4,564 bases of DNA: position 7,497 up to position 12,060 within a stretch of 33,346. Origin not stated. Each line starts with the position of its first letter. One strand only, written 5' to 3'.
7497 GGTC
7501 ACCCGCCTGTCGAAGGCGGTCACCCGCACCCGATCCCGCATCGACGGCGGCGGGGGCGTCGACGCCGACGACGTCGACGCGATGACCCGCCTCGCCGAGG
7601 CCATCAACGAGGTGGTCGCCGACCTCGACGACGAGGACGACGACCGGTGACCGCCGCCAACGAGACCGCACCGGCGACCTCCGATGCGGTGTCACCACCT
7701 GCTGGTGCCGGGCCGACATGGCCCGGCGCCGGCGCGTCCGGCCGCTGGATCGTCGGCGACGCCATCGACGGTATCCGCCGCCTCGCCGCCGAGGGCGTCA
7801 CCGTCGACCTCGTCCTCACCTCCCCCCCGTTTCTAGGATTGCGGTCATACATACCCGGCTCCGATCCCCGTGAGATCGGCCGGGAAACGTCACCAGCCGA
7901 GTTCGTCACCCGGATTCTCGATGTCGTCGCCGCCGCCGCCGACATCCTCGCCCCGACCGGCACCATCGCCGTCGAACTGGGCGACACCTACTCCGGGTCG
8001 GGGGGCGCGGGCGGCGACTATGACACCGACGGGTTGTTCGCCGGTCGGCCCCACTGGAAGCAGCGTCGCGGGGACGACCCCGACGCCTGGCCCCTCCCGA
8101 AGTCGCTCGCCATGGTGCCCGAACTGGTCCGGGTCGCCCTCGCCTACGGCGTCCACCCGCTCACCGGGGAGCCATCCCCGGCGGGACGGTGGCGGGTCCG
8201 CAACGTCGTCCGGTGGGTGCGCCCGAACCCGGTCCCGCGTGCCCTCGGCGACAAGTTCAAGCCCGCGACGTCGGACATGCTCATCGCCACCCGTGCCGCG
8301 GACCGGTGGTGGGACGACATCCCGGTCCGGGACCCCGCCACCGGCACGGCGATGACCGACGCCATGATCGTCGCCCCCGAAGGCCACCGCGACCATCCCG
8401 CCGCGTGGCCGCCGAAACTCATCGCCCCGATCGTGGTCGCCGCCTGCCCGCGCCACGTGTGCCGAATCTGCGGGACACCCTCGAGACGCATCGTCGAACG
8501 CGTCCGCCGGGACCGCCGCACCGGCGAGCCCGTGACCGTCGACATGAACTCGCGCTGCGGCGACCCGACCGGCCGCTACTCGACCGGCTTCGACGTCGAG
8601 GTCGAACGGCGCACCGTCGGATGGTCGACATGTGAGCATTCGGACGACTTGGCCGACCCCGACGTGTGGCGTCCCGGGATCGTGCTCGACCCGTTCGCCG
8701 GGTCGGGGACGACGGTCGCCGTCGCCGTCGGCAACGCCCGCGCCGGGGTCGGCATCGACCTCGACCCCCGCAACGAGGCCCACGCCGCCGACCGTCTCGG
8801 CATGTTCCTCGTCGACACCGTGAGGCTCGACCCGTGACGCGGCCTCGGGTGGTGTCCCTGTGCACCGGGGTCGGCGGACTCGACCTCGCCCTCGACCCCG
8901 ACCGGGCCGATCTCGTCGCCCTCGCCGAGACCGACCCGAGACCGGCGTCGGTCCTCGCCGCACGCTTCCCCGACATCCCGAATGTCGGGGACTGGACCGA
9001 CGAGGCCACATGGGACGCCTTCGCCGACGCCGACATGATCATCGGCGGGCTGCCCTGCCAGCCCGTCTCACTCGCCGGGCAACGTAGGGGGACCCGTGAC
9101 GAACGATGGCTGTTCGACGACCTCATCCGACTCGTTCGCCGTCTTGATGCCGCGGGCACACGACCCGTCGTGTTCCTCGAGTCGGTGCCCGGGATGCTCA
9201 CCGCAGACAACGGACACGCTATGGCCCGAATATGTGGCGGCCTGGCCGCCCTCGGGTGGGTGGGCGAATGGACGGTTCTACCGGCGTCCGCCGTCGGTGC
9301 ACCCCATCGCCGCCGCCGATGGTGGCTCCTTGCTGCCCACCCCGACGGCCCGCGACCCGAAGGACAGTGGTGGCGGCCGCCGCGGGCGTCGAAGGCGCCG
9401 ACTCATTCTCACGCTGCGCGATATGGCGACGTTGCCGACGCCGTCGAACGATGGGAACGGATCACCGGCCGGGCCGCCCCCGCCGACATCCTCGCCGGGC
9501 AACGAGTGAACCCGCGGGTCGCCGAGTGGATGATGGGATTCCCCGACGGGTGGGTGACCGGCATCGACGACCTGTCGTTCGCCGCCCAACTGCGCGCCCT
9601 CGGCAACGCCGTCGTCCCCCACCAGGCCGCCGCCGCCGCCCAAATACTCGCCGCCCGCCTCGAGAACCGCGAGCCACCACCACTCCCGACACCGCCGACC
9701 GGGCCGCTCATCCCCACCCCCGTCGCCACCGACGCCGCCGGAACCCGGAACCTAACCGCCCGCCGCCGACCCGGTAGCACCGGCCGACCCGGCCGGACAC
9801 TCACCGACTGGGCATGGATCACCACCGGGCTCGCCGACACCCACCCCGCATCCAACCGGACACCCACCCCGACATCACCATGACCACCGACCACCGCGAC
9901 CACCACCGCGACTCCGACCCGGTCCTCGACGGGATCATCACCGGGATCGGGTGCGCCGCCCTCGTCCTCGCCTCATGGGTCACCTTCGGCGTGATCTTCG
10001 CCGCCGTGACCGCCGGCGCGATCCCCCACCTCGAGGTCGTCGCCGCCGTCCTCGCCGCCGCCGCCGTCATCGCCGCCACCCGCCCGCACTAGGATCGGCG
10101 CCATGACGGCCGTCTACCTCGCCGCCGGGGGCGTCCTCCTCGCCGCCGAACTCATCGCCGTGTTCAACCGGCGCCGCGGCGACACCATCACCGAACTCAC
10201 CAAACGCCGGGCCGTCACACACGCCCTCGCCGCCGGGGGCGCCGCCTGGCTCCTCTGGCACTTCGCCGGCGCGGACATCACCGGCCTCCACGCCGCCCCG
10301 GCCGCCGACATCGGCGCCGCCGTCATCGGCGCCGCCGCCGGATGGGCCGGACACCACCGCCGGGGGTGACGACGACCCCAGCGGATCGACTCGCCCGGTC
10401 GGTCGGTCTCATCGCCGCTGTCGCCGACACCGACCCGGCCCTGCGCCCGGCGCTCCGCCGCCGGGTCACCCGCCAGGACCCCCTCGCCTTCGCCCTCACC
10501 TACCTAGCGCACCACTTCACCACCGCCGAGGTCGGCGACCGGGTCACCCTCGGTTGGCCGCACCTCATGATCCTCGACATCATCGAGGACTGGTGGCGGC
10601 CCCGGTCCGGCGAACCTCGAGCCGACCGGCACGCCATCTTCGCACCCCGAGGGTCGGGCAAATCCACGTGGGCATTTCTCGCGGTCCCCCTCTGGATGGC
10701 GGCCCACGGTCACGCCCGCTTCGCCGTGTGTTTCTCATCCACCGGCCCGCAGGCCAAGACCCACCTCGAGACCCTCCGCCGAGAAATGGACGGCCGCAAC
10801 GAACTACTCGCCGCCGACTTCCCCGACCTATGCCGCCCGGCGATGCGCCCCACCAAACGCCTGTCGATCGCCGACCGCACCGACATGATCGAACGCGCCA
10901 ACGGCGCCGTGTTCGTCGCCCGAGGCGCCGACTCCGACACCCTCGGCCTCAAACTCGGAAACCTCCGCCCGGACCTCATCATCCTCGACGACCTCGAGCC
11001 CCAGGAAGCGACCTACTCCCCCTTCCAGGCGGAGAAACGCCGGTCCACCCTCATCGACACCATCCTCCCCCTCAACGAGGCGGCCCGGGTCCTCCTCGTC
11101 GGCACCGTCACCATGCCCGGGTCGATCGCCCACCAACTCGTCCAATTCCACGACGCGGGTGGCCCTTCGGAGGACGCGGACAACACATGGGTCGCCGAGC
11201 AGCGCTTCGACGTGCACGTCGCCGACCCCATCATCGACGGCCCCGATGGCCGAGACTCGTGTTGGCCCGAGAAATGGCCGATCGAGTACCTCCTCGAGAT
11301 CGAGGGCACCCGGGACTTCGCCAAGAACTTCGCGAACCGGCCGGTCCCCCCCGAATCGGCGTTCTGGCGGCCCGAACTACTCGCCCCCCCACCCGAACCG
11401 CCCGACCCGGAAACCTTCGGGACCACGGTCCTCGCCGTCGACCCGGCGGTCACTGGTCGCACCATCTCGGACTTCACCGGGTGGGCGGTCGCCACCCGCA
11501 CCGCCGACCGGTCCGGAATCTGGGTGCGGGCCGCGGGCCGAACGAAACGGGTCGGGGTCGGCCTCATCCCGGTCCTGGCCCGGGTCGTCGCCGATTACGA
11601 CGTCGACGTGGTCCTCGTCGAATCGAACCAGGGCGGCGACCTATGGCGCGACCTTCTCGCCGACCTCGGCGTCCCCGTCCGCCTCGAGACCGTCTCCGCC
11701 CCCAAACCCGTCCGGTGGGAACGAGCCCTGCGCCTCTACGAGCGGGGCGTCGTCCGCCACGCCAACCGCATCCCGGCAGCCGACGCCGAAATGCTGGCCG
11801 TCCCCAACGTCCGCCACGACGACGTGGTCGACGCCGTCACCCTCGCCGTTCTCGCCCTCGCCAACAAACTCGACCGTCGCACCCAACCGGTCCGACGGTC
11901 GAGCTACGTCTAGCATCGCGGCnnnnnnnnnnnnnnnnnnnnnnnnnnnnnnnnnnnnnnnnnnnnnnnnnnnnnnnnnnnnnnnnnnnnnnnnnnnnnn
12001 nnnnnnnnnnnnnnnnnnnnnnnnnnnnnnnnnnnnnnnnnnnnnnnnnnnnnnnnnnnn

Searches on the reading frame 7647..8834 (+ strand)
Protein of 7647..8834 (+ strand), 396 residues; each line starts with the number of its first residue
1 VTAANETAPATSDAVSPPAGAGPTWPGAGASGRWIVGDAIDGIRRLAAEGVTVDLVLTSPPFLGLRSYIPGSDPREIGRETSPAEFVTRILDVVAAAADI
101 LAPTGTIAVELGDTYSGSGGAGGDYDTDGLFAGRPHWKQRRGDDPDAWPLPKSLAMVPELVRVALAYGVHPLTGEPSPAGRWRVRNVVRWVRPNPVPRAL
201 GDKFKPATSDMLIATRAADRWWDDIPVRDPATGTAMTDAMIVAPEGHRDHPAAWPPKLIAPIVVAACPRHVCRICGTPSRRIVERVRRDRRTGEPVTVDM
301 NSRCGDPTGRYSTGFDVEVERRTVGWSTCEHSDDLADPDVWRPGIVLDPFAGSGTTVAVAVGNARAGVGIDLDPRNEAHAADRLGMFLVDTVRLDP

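Call 12: search_protein_families(library=phrogs, proteins=[window:7647-8834:+], max_evalue=0.01)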
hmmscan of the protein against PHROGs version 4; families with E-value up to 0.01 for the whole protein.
window:7647-8834:+ (396 aa): 6 families
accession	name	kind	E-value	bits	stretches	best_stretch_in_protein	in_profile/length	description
phrog_67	-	other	3.1e-21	77.1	1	35-385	127-344/743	DNA methyltransferase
phrog_12517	-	unknown function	9.9e-10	39.1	1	30-105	158-228/316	-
phrog_498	-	other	5.7e-09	36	1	344-376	380-412/633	DNA methyltransferase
phrog_3008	-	other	2.4e-05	24.7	1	344-376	171-203/244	DNA methyltransferase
phrog_23148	-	unknown function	0.00018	22.6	1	345-385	107-147/165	-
phrog_18146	-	other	0.00049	20.1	1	344-374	71-101/452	DNA methyltransferase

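Call 17: search_protein_families(library=pfam, proteins=[window:7647-8834:+], max_evalue=0.01)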
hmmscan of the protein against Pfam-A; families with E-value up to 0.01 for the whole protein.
window:7647-8834:+ (396 aa): 1 family
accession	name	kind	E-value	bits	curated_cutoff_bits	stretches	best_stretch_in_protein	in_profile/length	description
PF01555.25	N6_N4_Mtase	-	1.4e-17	64.8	26.7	1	53-375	1-214/221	DNA methylase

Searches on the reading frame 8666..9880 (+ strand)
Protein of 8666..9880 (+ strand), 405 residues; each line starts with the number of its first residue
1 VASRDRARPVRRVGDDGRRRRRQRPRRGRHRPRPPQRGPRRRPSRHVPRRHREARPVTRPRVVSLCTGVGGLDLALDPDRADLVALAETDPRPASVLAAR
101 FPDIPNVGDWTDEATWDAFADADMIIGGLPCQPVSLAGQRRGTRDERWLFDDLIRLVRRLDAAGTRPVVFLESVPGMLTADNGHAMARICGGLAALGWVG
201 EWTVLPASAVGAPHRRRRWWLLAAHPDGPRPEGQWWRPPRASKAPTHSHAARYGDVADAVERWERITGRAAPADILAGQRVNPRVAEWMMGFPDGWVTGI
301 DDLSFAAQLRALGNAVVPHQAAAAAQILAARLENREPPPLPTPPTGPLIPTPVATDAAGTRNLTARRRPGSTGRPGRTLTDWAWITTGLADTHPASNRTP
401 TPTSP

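Call 71: search_protein_families(library=pfam, proteins=[window:8666-9880:+], max_evalue=0.01)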
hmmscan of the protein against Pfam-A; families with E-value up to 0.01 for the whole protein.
window:8666-9880:+ (405 aa): 1 family
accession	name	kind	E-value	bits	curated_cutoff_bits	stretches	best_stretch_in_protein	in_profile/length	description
PF00145.23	DNA_methylase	-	1.4e-34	120.4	22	1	61-228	2-165/324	C-5 cytosine-specific DNA methylase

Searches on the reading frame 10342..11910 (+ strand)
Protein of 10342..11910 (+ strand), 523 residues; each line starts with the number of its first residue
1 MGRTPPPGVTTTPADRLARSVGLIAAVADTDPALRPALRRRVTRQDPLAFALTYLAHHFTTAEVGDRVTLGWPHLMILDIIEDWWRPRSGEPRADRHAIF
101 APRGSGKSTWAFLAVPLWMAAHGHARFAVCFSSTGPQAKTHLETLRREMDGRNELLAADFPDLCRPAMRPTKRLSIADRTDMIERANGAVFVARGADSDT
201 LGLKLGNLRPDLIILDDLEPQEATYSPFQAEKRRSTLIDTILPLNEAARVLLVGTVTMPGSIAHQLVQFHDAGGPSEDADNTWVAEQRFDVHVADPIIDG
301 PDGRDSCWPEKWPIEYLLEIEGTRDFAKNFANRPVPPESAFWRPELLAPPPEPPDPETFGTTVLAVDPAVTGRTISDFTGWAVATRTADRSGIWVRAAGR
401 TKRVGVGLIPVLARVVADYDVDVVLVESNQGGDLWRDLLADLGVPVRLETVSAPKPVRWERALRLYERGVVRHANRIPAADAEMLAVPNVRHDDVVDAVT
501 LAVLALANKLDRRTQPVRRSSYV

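Call 12: search_protein_families(library=phrogs, proteins=[window:10342-11910:+], max_evalue=0.01)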
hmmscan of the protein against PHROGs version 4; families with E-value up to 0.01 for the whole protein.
window:10342-11910:+ (523 aa): 4 families
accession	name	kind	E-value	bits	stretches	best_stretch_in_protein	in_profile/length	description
phrog_38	-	head and packaging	3.5e-66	225.3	1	38-516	259-713/760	terminase large subunit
phrog_2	-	head and packaging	5.4e-10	39.7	2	83-200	272-359/807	terminase large subunit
phrog_979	-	head and packaging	5.7e-08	32.9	1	356-509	430-602/642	terminase large subunit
phrog_14112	-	unknown function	6.4e-07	30.1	1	100-232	108-234/247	-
